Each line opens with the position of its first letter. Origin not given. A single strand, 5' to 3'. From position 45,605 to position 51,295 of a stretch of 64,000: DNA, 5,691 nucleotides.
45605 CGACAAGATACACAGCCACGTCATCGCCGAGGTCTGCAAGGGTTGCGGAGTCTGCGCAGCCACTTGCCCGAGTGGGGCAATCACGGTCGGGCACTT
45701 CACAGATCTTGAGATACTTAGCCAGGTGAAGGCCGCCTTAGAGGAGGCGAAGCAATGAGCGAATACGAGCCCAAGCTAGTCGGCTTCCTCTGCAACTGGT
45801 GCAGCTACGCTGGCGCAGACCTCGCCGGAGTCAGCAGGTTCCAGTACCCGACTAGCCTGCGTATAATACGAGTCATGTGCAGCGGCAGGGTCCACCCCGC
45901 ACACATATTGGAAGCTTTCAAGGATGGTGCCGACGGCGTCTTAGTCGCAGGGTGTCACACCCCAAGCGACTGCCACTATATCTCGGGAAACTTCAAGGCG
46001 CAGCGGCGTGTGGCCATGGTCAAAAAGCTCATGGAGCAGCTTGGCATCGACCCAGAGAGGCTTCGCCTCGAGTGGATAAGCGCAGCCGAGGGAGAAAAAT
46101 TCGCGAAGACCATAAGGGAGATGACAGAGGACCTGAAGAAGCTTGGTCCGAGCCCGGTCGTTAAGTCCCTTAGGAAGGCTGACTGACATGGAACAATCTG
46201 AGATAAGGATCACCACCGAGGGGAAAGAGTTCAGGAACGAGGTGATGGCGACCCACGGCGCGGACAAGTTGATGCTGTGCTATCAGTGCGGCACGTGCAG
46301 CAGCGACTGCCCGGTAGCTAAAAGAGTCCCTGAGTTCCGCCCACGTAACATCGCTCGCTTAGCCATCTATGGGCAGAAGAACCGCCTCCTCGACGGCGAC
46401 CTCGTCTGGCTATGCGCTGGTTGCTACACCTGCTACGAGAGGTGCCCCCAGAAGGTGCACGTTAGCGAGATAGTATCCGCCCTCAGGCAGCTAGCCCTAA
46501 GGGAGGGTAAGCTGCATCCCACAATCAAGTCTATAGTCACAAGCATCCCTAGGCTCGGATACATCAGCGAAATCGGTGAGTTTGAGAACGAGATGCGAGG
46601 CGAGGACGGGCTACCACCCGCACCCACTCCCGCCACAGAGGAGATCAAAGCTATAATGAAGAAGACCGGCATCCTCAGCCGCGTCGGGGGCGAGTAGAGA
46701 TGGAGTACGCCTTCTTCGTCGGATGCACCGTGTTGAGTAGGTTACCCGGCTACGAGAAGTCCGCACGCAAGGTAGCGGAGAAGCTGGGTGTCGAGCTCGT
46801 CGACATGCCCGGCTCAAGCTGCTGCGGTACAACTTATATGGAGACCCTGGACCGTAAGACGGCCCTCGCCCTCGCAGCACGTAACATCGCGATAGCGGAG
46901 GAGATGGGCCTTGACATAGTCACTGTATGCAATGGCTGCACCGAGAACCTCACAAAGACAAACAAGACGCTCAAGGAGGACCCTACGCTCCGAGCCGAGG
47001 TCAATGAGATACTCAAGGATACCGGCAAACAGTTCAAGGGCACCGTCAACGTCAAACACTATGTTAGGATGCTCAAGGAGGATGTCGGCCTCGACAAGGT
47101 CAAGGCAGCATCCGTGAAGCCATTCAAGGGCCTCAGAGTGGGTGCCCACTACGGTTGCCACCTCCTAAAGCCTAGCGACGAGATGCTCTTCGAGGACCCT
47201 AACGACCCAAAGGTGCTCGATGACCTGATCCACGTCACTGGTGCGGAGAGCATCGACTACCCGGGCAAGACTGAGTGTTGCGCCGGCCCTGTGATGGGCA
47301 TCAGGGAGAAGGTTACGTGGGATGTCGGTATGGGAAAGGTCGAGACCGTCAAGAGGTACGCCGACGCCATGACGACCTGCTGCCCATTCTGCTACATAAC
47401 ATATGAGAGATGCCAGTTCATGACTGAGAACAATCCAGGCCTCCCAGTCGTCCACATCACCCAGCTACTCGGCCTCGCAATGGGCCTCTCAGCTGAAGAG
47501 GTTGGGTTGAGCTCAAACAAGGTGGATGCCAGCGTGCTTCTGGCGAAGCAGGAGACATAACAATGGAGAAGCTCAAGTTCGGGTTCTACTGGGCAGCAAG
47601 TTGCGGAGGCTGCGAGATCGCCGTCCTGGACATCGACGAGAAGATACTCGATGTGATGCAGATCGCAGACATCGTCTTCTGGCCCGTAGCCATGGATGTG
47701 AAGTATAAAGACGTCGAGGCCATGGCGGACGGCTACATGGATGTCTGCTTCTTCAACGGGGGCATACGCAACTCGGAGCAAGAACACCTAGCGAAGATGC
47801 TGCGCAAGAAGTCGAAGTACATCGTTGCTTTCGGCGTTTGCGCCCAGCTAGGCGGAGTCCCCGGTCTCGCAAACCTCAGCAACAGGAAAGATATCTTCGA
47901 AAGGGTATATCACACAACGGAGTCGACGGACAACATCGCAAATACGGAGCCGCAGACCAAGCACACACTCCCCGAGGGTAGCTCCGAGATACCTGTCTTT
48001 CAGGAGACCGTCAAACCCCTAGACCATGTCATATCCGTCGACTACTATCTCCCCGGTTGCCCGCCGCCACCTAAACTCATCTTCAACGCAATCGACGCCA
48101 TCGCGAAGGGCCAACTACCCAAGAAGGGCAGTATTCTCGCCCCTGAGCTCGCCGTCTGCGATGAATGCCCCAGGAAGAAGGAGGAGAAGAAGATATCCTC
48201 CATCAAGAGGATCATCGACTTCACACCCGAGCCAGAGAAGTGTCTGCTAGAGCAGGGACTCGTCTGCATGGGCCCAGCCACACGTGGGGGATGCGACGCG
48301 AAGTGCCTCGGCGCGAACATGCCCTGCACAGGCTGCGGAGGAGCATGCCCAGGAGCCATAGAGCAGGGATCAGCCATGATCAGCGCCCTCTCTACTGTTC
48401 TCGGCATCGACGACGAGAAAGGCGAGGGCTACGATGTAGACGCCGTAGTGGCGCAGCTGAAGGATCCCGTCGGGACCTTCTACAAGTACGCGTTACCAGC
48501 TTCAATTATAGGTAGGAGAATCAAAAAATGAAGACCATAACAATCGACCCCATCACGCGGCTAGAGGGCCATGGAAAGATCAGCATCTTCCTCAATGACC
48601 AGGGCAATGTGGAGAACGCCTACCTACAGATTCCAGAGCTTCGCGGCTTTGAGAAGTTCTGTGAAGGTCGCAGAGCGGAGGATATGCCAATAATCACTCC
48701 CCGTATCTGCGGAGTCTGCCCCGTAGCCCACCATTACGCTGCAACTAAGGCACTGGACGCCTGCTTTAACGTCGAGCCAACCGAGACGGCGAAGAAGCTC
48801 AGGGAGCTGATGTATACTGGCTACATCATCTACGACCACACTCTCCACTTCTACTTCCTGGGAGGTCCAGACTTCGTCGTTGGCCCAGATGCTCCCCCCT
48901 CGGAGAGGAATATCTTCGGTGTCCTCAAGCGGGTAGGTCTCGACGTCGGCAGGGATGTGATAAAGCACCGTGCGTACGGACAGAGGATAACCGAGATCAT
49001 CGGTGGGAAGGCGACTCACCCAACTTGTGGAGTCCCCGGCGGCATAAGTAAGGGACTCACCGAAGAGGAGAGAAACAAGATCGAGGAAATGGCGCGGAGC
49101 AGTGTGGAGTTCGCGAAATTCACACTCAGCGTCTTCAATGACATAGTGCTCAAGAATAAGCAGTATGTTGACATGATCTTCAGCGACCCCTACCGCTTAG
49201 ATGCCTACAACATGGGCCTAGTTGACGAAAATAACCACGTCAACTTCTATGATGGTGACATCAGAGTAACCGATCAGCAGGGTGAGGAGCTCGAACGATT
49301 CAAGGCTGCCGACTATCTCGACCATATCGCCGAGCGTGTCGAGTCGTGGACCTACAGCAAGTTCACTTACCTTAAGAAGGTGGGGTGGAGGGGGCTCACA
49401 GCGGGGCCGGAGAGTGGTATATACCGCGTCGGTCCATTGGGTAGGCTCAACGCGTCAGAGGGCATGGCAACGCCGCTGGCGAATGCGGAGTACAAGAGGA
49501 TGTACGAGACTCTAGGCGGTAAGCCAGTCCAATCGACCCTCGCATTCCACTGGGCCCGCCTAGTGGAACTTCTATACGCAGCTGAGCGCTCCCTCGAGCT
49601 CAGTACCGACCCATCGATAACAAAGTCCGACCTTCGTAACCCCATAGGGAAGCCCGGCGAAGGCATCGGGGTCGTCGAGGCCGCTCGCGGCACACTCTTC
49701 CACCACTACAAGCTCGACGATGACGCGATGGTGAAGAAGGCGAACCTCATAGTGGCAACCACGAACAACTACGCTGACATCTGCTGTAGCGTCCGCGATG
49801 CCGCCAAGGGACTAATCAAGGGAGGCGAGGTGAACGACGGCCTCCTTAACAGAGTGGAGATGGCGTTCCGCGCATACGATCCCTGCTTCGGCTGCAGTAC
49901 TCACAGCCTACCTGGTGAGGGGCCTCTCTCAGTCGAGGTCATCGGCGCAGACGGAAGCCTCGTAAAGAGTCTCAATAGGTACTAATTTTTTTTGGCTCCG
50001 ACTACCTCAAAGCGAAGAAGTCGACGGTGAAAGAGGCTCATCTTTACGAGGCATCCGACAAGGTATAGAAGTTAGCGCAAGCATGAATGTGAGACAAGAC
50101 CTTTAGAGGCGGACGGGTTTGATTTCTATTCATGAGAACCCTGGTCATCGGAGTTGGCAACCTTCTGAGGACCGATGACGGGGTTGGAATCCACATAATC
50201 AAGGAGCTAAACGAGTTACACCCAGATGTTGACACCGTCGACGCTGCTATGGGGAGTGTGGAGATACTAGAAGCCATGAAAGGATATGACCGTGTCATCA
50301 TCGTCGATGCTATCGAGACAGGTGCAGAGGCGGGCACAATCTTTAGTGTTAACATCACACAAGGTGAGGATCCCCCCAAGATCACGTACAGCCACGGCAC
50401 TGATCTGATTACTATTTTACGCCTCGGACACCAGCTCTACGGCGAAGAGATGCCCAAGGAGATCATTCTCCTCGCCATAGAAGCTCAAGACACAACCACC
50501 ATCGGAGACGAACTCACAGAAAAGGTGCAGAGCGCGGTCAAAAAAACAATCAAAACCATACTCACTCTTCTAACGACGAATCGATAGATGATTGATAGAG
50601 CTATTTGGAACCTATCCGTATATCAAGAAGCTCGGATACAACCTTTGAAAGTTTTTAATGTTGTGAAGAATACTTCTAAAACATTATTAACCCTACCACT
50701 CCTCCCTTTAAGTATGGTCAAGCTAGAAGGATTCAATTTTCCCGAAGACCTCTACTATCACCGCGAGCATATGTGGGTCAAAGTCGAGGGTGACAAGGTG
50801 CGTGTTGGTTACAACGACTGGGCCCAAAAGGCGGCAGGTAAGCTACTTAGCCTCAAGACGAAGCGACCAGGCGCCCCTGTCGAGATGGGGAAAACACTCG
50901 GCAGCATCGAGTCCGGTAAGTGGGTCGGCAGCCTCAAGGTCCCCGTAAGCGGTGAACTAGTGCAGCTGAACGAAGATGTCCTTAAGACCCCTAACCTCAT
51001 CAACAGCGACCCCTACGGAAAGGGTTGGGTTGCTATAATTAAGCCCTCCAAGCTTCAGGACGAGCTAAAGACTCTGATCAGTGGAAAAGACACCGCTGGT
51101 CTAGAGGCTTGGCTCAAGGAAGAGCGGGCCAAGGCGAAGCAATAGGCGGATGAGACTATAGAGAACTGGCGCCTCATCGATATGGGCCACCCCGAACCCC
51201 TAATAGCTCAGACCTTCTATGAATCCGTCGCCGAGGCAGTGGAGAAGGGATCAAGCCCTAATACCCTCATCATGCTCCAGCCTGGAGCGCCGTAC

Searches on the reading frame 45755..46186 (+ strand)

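Call 34: search_protein_families(library=pfam, proteins=[window:45755-46186:+], max_evalue=0.00001)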
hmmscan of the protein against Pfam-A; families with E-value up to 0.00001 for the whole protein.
window:45755-46186:+ (143 aa): 1 family
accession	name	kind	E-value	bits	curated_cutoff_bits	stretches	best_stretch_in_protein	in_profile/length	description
PF02662.21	FlpD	-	1.2e-56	190.4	22.3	1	9-131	2-123/123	Methyl-viologen-reducing hydrogenase, delta subunit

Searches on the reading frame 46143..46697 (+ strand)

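Call 34: search_protein_families(library=pfam, proteins=[window:46143-46697:+], max_evalue=0.00001)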
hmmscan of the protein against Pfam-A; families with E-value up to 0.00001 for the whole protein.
window:46143-46697:+ (184 aa): 4 families
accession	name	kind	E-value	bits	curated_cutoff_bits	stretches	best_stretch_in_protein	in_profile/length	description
PF13183.11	Fer4_8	-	2.6e-10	41.1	27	1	45-105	4-68/68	4Fe-4S dicluster domain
PF13187.11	Fer4_9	-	1e-08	35.5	27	1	46-104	2-50/52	4Fe-4S dicluster domain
PF13534.11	Fer4_17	-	1.4e-07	32.4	22.2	1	46-105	2-60/61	4Fe-4S dicluster domain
PF13237.11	Fer4_10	-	4.9e-06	26.8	25.5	0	45-102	8-53/53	4Fe-4S dicluster domain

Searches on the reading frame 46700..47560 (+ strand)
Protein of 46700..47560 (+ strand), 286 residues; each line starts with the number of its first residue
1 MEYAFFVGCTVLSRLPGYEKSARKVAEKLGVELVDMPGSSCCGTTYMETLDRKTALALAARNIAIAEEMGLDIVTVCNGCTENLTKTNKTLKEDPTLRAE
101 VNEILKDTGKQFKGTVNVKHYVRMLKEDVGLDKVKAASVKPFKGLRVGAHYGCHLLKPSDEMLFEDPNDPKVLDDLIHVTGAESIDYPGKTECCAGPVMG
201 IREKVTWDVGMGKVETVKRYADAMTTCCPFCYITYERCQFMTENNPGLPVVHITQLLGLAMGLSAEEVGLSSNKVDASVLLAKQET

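Call 35: search_protein_families(library=pfam, proteins=[window:46700-47560:+], max_evalue=0.00001)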
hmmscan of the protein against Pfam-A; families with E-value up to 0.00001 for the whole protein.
window:46700-47560:+ (286 aa): 1 family
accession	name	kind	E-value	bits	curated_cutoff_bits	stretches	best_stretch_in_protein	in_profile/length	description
PF02754.22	CCG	-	1.7e-29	102.2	20.6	2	3-84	1-84/85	Cysteine-rich domain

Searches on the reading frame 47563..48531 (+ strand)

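Call 35: search_protein_families(library=pfam, proteins=[window:47563-48531:+], max_evalue=0.00001)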
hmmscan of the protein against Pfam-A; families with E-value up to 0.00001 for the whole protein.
window:47563-48531:+ (322 aa): 1 family
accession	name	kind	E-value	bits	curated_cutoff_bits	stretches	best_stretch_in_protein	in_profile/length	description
PF01058.29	Oxidored_q6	-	4.6e-26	91.5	27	1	14-179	1-127/128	NADH ubiquinone oxidoreductase, 20 Kd subunit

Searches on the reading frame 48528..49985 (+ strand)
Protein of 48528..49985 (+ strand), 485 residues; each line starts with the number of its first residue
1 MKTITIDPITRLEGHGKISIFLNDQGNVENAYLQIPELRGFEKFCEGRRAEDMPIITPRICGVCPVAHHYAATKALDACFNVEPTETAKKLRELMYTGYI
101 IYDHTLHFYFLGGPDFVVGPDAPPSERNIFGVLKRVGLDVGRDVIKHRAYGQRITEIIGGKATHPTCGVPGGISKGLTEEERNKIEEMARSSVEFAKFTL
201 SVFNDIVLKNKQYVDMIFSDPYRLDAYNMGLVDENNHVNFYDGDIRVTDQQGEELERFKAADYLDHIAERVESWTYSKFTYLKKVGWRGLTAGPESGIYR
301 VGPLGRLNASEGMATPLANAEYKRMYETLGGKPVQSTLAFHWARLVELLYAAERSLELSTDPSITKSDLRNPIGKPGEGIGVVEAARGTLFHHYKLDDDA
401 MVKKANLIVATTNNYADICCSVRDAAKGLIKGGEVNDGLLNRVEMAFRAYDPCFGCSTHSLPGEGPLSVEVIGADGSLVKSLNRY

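Call 35: search_protein_families(library=pfam, proteins=[window:48528-49985:+], max_evalue=0.00001)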
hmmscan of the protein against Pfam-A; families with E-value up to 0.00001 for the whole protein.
window:48528-49985:+ (485 aa): 1 family
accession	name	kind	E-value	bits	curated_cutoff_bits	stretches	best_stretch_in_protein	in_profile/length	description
PF00374.24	NiFeSe_Hases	-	2.5e-34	119.5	25.8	2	39-117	1-79/508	Nickel-dependent hydrogenase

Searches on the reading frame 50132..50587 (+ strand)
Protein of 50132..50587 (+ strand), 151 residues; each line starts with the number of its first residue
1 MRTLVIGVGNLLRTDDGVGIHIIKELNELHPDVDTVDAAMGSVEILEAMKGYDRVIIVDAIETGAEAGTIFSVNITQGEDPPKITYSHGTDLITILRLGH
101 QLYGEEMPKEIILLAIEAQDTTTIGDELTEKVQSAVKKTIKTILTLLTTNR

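Call 35: search_protein_families(library=pfam, proteins=[window:50132-50587:+], max_evalue=0.00001)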
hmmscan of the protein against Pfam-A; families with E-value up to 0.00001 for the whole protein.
window:50132-50587:+ (151 aa): 1 family
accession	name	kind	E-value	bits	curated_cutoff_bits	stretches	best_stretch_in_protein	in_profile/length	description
PF01750.23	HycI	-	2.6e-15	56.8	23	1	20-145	1-129/130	Hydrogenase maturation protease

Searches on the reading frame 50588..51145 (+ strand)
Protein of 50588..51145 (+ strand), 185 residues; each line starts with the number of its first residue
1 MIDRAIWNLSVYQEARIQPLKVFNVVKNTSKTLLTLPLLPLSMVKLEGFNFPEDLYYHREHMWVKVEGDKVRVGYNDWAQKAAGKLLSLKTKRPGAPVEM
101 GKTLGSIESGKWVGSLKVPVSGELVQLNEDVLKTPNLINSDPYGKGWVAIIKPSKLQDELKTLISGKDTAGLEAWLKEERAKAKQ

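Call 35: search_protein_families(library=pfam, proteins=[window:50588-51145:+], max_evalue=0.00001)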
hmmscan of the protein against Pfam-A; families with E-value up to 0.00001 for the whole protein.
window:50588-51145:+ (185 aa): 1 family
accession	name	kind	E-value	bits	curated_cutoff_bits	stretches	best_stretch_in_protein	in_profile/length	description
PF01597.25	GCV_H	-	2.3e-33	115.1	22.2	1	55-169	1-115/122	Glycine cleavage H-protein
